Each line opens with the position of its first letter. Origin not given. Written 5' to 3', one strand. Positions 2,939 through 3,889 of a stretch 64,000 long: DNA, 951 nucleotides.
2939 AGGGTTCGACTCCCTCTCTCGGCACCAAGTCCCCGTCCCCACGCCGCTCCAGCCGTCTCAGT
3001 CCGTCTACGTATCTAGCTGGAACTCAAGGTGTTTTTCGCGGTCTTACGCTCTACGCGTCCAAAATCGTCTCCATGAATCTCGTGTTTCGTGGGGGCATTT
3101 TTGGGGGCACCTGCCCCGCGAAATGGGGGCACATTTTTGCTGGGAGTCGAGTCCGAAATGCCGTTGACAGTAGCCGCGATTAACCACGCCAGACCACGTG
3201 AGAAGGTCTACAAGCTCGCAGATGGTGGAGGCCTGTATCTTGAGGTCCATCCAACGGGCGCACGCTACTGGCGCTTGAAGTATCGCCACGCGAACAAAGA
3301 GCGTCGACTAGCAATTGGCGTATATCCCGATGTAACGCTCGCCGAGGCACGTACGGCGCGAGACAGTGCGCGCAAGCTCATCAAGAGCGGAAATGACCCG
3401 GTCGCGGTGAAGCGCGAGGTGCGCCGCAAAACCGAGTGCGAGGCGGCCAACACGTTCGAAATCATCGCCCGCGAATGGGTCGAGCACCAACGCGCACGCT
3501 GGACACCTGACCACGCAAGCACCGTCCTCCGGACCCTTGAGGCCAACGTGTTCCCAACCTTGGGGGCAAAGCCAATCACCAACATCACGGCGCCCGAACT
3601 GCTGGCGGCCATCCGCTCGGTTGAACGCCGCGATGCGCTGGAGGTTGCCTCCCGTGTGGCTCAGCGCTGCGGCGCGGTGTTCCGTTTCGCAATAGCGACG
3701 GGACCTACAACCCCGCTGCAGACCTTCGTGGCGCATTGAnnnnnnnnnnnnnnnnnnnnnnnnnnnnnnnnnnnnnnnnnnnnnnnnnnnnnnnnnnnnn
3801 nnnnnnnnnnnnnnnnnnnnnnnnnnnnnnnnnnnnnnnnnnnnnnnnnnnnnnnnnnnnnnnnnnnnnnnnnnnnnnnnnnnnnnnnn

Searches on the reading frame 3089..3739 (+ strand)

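Call 16: search_protein_families(library=pfam, proteins=[window:3089-3739:+], max_evalue=0.001)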
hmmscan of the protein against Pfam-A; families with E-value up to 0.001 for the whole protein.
window:3089-3739:+ (216 aa): 2 families
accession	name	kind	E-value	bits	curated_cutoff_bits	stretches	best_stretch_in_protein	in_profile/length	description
PF22022.2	Phage_int_M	-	2.5e-30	105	27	1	123-205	1-83/96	Phage integrase central domain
PF13356.12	Arm-DNA-bind_3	-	1.9e-27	95.7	27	1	26-110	1-82/83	Arm DNA-binding domain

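Call 60: search_protein_families(library=ncbifam, proteins=[window:3089-3739:+], max_evalue=0.001)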
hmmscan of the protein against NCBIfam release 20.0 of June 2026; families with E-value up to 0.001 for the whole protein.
window:3089-3739:+ (216 aa): 1 family
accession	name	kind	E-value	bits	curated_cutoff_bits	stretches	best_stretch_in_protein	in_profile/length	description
NF007246.0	PRK09692.1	domain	7.2e-37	127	434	1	24-205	6-189/413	integrase domain-containing protein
